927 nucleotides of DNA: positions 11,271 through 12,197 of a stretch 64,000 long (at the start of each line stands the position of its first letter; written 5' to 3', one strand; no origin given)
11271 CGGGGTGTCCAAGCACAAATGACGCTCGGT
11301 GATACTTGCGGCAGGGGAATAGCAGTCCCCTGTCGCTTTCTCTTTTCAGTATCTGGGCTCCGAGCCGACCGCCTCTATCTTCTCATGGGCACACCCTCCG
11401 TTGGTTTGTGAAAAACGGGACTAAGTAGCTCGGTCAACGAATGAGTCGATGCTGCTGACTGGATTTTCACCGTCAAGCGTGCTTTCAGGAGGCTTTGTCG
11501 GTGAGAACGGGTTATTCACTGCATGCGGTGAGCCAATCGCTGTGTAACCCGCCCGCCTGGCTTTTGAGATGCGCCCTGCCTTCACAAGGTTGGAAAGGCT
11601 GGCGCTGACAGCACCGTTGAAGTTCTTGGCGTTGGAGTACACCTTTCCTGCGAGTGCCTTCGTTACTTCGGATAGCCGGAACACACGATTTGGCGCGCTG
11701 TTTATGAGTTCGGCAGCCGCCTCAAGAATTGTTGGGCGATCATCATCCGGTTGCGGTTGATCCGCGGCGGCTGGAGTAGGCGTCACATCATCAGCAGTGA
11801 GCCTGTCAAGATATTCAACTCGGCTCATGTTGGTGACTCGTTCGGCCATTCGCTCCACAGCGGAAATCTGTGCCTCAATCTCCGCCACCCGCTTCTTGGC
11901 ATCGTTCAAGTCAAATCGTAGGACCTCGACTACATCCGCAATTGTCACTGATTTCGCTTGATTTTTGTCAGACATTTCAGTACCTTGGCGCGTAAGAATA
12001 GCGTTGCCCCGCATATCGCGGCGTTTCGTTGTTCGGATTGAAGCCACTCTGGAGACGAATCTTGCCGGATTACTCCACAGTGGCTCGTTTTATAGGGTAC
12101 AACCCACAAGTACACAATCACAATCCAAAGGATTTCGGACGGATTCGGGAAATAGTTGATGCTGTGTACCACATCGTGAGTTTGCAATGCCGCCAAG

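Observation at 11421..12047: Passenger gene of unknown function inside the IS1595 element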

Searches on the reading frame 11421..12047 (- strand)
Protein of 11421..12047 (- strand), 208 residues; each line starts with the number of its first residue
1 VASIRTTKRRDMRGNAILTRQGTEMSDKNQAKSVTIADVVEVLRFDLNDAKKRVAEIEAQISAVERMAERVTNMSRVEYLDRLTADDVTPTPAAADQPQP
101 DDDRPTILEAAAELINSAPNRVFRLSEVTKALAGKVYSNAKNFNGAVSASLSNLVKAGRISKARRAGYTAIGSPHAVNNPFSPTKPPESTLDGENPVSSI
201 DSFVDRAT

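Call 4: search_protein_families(library=pfam, proteins=[window:11421-12047:-], max_evalue=1)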
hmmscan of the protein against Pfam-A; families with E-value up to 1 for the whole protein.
window:11421-12047:- (208 aa): 4 families
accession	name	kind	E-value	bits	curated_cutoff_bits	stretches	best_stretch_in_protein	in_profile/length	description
PF23991.1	DUF7310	-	0.0016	19.3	40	1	30-74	22-66/83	Coiled-coil region of unknown function (DUF7310)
PF15035.11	Rootletin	-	0.11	13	36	1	30-133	8-96/188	Ciliary rootlet component, centrosome cohesion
PF20072.4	DUF6468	-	0.2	12.3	26.9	1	36-75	33-72/76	Domain of unknown function (DUF6468)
PF11026.13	DUF2721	-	0.28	11.5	28.3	0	108-169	8-69/129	Protein of unknown function (DUF2721)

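Call 5: find_homologous_proteins(query=window:11421-12047:-, max_evalue=0.001)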
Query window:11421-12047:- (208 aa): 1 proteins with E <= 0.001 among 486 candidates.
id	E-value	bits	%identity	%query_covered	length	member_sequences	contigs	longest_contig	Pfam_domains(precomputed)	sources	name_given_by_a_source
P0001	1.2e-117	408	99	95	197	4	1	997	-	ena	-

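Call 6: search_protein_families(library=ncbifam, proteins=[window:11421-12047:-], max_evalue=1)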
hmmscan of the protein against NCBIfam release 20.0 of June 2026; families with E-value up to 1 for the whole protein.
window:11421-12047:- (208 aa): 1 family
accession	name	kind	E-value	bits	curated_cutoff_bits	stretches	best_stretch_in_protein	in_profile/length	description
NF038291.1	rep_pAB02_ORF2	subfamily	0.011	16.1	85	1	24-107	60-143/172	plasmid replication DNA-binding protein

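Call 7: search_protein_families(library=padloc, proteins=[window:11421-12047:-], max_evalue=1)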
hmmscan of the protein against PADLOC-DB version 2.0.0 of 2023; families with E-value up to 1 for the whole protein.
window:11421-12047:- (208 aa): 0 families

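Call 14: search_protein_representatives(protein=window:11421-12047:-)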
Query: 208 residues. Proteins with E-value up to 0.001 (for the whole library): 14; up to 1e-10: 3; up to 1e-30: 1. The best 14 are listed.
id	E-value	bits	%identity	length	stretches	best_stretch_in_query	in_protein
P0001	3.7e-118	408.1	99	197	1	12-208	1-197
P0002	1.3e-26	109.8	32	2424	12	43-126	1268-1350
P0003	2.9e-18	82.7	32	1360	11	53-126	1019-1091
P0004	1.6e-09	54.2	46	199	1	96-176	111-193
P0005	1.1e-07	48.2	31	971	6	53-125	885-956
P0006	2.2e-07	47.3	41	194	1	91-169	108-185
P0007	8.8e-06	42.0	37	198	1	95-173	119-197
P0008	3.3e-05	40.1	38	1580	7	85-126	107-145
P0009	4.2e-05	39.8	38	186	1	101-171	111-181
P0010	4.2e-05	39.8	26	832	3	69-132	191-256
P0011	4.4e-05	39.8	42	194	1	103-168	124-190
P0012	4.5e-05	39.7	34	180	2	102-171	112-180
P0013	5.7e-05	39.4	30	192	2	107-168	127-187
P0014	4.2e-04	36.6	32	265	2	95-168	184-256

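Call 19: find_homologous_proteins(query=A1, max_evalue=0.001)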
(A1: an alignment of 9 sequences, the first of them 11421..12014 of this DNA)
Query A1 (9 sequences) (197 aa, profile of the alignment): 3 proteins with E <= 0.001 among 8000 candidates.
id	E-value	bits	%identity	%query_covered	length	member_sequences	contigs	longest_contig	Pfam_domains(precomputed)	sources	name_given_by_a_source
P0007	1.1e-59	220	40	37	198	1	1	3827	-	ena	-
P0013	3.0e-58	215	40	29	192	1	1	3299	-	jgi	jgi:hypothetical protein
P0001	1.6e-43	167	99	100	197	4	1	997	-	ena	-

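Call 20: find_encoding_contigs(protein=P0007, flank=5000)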
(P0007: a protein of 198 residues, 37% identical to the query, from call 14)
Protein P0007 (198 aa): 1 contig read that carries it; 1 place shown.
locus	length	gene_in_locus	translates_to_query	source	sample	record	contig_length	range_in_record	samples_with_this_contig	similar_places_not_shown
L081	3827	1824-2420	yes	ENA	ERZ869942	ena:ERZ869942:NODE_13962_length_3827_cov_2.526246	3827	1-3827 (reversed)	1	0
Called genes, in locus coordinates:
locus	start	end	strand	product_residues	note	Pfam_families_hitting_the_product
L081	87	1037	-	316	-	PF03400:DDE_Tnp_IS1 (faint)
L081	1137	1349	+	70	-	-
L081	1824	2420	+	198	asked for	-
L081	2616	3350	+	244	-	PF01936:NYN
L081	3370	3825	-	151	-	?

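Call 21: find_encoding_contigs(protein=P0013, flank=5000)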
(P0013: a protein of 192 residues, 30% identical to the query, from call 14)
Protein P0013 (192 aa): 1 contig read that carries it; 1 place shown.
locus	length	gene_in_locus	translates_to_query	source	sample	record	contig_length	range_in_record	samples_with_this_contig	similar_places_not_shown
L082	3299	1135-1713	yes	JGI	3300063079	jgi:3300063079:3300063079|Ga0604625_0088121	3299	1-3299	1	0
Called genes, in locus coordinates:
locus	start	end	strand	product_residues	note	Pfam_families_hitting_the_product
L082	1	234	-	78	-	?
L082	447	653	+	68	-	PF01402:RHH_1 (weak)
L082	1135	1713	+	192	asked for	-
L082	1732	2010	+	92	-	-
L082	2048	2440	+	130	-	PF02452:PemK_toxin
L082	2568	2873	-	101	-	-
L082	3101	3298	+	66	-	?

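Call 22: find_encoding_contigs(protein=P0001, flank=5000)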
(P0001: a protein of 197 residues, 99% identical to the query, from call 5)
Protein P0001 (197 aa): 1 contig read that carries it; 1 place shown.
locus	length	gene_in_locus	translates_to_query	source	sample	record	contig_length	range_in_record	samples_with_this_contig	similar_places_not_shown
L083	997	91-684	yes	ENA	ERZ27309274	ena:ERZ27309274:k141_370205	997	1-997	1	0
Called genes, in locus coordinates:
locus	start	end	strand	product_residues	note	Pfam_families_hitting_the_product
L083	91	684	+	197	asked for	-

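Call 25: search_protein_families(library=pfam, alignment_id=A1, max_evalue=1)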
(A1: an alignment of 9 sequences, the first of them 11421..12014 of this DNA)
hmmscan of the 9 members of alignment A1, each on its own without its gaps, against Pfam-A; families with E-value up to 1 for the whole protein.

A. member 1, window:11421-12014:- (197 aa): 4 families
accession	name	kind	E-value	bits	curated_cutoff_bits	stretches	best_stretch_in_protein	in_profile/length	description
PF23991.1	DUF7310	-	0.0014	19.5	40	1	19-63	22-66/83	Coiled-coil region of unknown function (DUF7310)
PF15035.11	Rootletin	-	0.1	13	36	1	19-122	8-96/188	Ciliary rootlet component, centrosome cohesion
PF20072.4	DUF6468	-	0.17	12.5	26.9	1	25-64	33-72/76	Domain of unknown function (DUF6468)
PF11026.13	DUF2721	-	0.24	11.8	28.3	0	97-158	8-69/129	Protein of unknown function (DUF2721)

B. families by the number of members that match (of 9 scanned): 68 families (the first 25 are shown)
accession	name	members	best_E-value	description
PF12802.13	MarR_2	6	0.00093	MarR family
PF12728.13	HTH_17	5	0.0035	Helix-turn-helix domain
PF17782.7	DprA_WH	4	5.8e-05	DprA winged helix domain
PF21476.4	PF0610-like_N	4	0.0005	PF0610-like, N-terminal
PF01978.25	TrmB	3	0.00031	Sugar-specific transcriptional regulator TrmB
PF01022.26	HTH_5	3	0.0011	Bacterial regulatory protein, arsR family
PF08221.17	HTH_9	3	0.019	RNA polymerase III subunit RPC82 helix-turn-helix domain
PF25318.1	WH_GDS1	2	0.0008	GDS1 winged helix domain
PF09339.16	HTH_IclR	2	0.0011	IclR helix-turn-helix domain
PF12840.13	HTH_20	2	0.015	Helix-turn-helix domain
PF13551.12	HTH_29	2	0.031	Winged helix-turn helix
PF13412.12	HTH_24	2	0.14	Winged helix-turn-helix DNA-binding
PF09403.15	FadA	1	0.00089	Adhesion protein FadA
PF00392.27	GntR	1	0.0012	Bacterial regulatory proteins, gntR family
PF23991.1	DUF7310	1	0.0014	Coiled-coil region of unknown function (DUF7310)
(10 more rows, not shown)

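Call 26: search_solved_structures(query=A1, max_evalue=10)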
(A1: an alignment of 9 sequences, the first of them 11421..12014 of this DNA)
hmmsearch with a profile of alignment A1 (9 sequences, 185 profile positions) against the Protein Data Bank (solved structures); distinct sequences matched with E-value up to 10: 16.
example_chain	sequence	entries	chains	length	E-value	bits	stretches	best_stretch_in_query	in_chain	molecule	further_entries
8vd6_A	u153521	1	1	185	0.0038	20.5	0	54-92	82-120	CAP REPEAT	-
6o8k_A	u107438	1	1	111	0.061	16.6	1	52-108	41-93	Transcriptional regulator, ArsR family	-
13ct_A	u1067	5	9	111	0.064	16.5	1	52-108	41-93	Transcriptional regulator, ArsR family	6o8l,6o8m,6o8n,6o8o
1r05_A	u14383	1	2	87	0.069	16.4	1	4-77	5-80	Max protein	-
1nkp_B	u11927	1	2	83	0.14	15.5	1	5-77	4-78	Max protein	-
6g6j_B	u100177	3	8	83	0.17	15.2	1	4-77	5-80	Protein max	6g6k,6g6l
1ku9_A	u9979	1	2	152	0.17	15.2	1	47-82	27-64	hypothetical protein MJ223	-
8ots_N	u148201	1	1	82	0.18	15.1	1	4-77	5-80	Protein max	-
5eyo_A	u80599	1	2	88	0.24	14.7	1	4-78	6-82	Protein max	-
1an2_A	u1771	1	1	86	0.24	14.6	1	5-78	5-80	PROTEIN (TRANSCRIPTION FACTOR MAX (TF MAX))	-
1oyi_A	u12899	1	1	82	0.28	14.5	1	42-82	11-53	double-stranded RNA-binding protein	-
7c0i_A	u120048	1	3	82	0.31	14.3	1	42-88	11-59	Double-stranded RNA-binding protein,Double-stranded RNA-specific adenosine deaminase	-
2x48_A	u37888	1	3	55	0.56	13.5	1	50-81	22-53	CAG38821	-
5v8c_A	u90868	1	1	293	0.67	13.2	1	96-147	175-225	Transcriptional regulator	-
1nlw_B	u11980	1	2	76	0.85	12.9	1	7-76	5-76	MAX PROTEIN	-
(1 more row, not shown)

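Call 30: predict_structure(alignment_id=A1)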
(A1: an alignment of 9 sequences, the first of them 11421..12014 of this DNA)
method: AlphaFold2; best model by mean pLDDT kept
length: 197 residues; sequences in the alignment: 9
mean_pLDDT: 70.8   pTM: 0.42
mean pLDDT of the five models: 70.8, 69.1, 67.6, 64.9, 63.1
residues with pLDDT >= 90: 62; 70-90: 41; 50-70: 56; < 50: 38
segments of 3 or more residues with pLDDT < 50: 1-21, 76-87
pLDDT, mean of each block of 10 residues (from residue 1): 38 39 64 73 79 74 59 48 51 91 94 96 93 96 95 91 70 53 53 52
secondary structure, 60 per line:
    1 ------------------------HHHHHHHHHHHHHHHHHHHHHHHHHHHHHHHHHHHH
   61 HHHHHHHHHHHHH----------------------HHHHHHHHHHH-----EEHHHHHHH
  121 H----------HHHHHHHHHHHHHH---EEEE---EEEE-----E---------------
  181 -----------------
elements in order: H25-73 H96-106 H114-121 H132-145 E149-152 E156-159

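Call 33: fold_search(model_id=the predicted structure, library=pdb)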
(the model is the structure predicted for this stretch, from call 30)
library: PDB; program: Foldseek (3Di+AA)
matches with E <= 10: 1059; with E <= 0.001: 0
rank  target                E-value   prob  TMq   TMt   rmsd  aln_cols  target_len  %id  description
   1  6la2_S                1.6e-02  1.00  0.29  0.67   3.0        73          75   18  343 bp di-nucleosome harboring cohesive DNA termini assembled with linker histone H1.0 (released 2021-02-17)
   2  9j8o_N                2.1e-02  1.00  0.29  0.68   2.6        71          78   22  Cryo-EM structure of BAF-Lamin A/C IgF-H1-nucleosome complex (released 2025-02-26)
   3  7xvm_V                2.1e-02  1.00  0.27  0.58   3.6        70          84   21  Crystal Structure of Nucleosome-H5 Linker Histone Assembly (sticky-169a DNA fragment) (released 2023-05-24)
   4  5zuz_MODEL_1_A        2.3e-02  1.00  0.27  0.48   2.5        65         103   20  Solution Structure of the DNA-Binding Domain of Rok (released 2018-10-17)
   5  7xvl_o                2.4e-02  1.00  0.30  0.69   2.9        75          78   17  Crystal Structure of Nucleosome-H1.0 Linker Histone Assembly (sticky-169an DNA fragment) (released 2023-05-24)
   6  6lab_U                2.8e-02  0.99  0.28  0.63   4.3        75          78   17  169 bp nucleosome, harboring cohesive DNA termini, assembled with linker histone H1.0 (released 2021-02-17)
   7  5nbc_A                3.1e-02  1.00  0.26  0.38   3.7        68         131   13  Structure of Prokaryotic Transcription Factors (released 2018-05-16)
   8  5nhk_B                3.4e-02  1.00  0.26  0.38   3.7        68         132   13  Structure of Ferric uptake regulator from francisella tularensis with Iron (released 2018-05-16)
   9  8hvr_I                3.6e-02  1.00  0.27  0.22   3.5        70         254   21  Cryo-EM structure of AfsR-dependent transcription activation complex with afsS promoter (released 2023-12-27)
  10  5nbc_B                4.4e-02  1.00  0.27  0.40   3.3        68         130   13  Structure of Prokaryotic Transcription Factors (released 2018-05-16)
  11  7dbp_K                4.4e-02  0.99  0.29  0.65   2.8        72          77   15  Linker histone defines structure and self-association behaviour of the 177 bp human chromosome (released 2020-12-23)
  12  22oz_D                4.4e-02  0.98  0.26  0.31  14.5       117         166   15  Structural insights into HpaR-mediated recognition of hrpX and hrpG in Xanthomonas campestris pv. campestris (released 2026-03-11)
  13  5x5l_A                4.7e-02  0.95  0.24  0.45   4.3        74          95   18  Crystal structure of response regulator AdeR DNA binding domain in complex with an intercistronic region (released 2017-08-30)
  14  3p9i_A                4.7e-02  0.94  0.23  0.13   5.2        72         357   15  Crystal structure of perennial ryegrass LpOMT1 complexed with S-adenosyl-L-homocysteine and sinapaldehyde (released 2011-01-12)
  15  8b4d_B                5.0e-02  0.98  0.26  0.44   3.9        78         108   14  ToxR bacterial transcriptional regulator bound to 40 bp toxT promoter DNA (released 2023-08-09)
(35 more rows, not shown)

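Call 36: find_related_loci(query=A2, collection=metagenome_contigs, flank=6000)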
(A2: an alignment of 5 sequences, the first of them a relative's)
Query A2 (186 aa) in metagenome_contigs; peptide patterns used: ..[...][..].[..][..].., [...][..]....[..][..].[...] (x = any residue, [..] = any of these).
497 stretches matched a pattern; 1 encode a relative of the query (tblastn E <= 1e-3); 1 distinct loci.
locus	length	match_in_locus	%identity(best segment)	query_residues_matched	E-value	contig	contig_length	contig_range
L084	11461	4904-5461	100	1-186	4e-124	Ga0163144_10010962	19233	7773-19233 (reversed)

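Call 38: search_protein_families(library=ncbifam, proteins=[L084:3064-4014:-, L084:4221-4430:+, L084:5461-5805:+, L081:87-1037:-, L081:2616-3350:+], max_evalue=0.1)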
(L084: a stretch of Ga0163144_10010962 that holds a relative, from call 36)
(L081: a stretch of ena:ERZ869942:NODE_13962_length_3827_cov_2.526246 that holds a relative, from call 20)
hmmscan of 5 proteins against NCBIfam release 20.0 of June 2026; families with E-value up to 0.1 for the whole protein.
L084:3064-4014:- (316 aa): 8 families
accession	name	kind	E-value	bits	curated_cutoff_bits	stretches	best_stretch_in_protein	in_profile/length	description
NF033558.1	transpos_IS1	equivalog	3.9e-30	105.3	100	1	6-191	4-170/199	IS1 family transposase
NF050000.1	IS1_IS1595_Zn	domain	3.8e-09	36.9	28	1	5-36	3-34/34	IS1/IS1595 family N-terminal zinc-binding domain-containing protein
NF048018.1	IS256_N_4Cys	domain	2.8e-06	27.9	27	1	5-33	4-31/31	transposase-like zinc-binding domain-containing protein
NF033550.5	transpos_ISL3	equivalog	0.002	17.3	180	1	22-83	48-109/370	ISL3 family transposase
NF033544.1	transpos_IS1249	exception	0.0047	16.1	300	1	5-36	6-37/382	IS1249 family transposase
NF033587.1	transpos_IS6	equivalog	0.0055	16.4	125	1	133-189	84-141/202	IS6 family transposase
NF033577.2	transpos_IS481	equivalog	0.041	13.4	224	0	124-295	144-282/284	IS481 family transposase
NF033614.1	APH_6_Ic_gen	exception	0.098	11.6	460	0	229-309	87-165/278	APH(6)-I family aminoglycoside O-phosphotransferase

L084:4221-4430:+ (69 aa): 3 families
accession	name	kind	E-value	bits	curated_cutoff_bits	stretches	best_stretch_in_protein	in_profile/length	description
NF048017.1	antitoxin_RelB_like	equivalog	0.0052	17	50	1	33-65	2-34/70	type II toxin-antitoxin system RelB family antitoxin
NF005109.0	PRK06545.2-1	equivalog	0.059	12.5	397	1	7-66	36-95/361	prephenate dehydrogenase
NF053762.1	aCcr1_fam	equivalog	0.078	12.9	60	1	28-64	2-38/38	aCcr1 family cell cycle regulator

L084:5461-5805:+ (114 aa): 0 families

L081:87-1037:- (316 aa): 9 families
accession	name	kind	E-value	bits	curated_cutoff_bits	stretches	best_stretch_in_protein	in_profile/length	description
NF033558.1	transpos_IS1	equivalog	2.6e-26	92.8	100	1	4-186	2-165/199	IS1 family transposase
NF050000.1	IS1_IS1595_Zn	domain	3.5e-11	43.4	28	1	4-35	2-33/34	IS1/IS1595 family N-terminal zinc-binding domain-containing protein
NF048018.1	IS256_N_4Cys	domain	3.3e-08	34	27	1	4-33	3-31/31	transposase-like zinc-binding domain-containing protein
NF033587.1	transpos_IS6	equivalog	7.6e-06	25.8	125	1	133-185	84-137/202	IS6 family transposase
NF033544.1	transpos_IS1249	exception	9.1e-06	25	300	1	4-38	5-39/382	IS1249 family transposase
NF033550.5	transpos_ISL3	equivalog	5.6e-05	22.4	180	1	21-169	47-174/370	ISL3 family transposase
NF033577.2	transpos_IS481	equivalog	0.00039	20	224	0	249-296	240-281/284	IS481 family transposase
NF001604.0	PRK00398.1-1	equivalog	0.063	12.9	103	0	23-45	3-25/48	DNA-directed RNA polymerase subunit P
NF048019.1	IS256_Zn_var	equivalog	0.085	12.1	150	0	5-38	2-34/304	IS256 family transposase, variant Zn-binding type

L081:2616-3350:+ (244 aa): 1 family
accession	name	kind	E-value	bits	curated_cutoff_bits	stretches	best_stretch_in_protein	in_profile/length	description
TIGR00288.1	TIGR00288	hypoth_equivalog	0.042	13.7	178.45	1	161-206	88-135/160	TIGR00288 family NYN domain-containing protein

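Call 39: search_protein_families(library=pfam, proteins=[L084:3064-4014:-, L084:4221-4430:+, L084:5461-5805:+, L081:3370-3825:-], max_evalue=0.1)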
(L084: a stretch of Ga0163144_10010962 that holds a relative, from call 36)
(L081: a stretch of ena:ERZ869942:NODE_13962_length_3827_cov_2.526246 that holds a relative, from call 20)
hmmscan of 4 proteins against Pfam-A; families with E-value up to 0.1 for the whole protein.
L084:3064-4014:- (316 aa): 3 families
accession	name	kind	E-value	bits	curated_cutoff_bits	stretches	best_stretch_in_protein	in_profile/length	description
PF03400.19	DDE_Tnp_IS1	-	1.6e-07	32.2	24.1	2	236-277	84-125/131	IS1 transposase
PF13610.12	DDE_Tnp_IS240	-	0.00037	21.1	27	1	133-187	18-73/139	DDE domain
PF00665.32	rve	-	0.062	14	32.6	0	129-187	20-81/102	Integrase core domain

L084:4221-4430:+ (69 aa): 1 family
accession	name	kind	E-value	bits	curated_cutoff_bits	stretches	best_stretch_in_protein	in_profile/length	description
PF07878.17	RHH_5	-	0.057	13.6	26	1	30-66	5-41/43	CopG-like RHH_1 or ribbon-helix-helix domain, RHH_5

L084:5461-5805:+ (114 aa): 0 families

L081:3370-3825:- (151 aa): 0 families

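Call 49: find_homologous_proteins(query=A2, max_evalue=0.001)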
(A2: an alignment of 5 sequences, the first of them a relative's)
Query A2 (5 sequences) (186 aa, profile of the alignment): 7 proteins with E <= 0.001 among 8000 candidates.
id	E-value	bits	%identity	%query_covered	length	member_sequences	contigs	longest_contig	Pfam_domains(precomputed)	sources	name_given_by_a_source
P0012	6.0e-83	295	47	96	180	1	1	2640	-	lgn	-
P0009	1.4e-78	281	100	100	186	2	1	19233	-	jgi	-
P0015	2.1e-76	274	51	92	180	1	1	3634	-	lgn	-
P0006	1.0e-75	272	42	96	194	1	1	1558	-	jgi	jgi:hypothetical protein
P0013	3.6e-70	254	40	85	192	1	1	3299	-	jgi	jgi:hypothetical protein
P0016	8.6e-68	246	74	100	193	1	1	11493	-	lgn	-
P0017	5.6e-50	188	44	96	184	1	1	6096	-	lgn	-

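Call 50: find_encoding_contigs(protein=P0016, flank=6000)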
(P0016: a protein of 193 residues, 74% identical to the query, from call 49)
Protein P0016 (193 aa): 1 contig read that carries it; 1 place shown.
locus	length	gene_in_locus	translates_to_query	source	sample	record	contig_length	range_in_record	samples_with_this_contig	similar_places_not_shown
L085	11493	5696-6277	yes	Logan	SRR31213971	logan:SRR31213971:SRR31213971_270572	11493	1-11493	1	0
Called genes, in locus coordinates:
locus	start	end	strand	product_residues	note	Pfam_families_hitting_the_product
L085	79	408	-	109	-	-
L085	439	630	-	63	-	-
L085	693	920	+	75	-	-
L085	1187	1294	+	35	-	-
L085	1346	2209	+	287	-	PF13489:Methyltransf_23 (weak), PF08241:Methyltransf_11, PF08242:Methyltransf_12, PF13649:Methyltransf_25, PF13847:Methyltransf_31 (weak)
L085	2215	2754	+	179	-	-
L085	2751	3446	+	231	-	-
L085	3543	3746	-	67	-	-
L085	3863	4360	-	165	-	-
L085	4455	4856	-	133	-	-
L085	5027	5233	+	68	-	-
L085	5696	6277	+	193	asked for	-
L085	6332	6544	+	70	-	-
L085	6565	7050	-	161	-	-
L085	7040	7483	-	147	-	-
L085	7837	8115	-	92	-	-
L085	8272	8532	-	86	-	-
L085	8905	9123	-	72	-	-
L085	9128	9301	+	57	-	PF07411:DUF1508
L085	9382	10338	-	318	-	PF03400:DDE_Tnp_IS1 (faint)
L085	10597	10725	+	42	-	-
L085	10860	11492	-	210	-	?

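Call 51: find_encoding_contigs(protein=P0017, flank=6000)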
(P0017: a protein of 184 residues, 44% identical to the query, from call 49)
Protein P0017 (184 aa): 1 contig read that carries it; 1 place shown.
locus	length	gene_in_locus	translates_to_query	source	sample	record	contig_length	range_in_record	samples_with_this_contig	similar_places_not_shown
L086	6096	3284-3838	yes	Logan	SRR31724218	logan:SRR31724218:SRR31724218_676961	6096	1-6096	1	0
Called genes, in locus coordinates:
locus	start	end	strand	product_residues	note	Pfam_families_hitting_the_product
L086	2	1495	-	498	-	?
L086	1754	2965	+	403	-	PF00145:DNA_methylase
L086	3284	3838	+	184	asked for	-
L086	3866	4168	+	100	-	-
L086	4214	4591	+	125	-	PF03852:Vsr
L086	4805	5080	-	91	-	-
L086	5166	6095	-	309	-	?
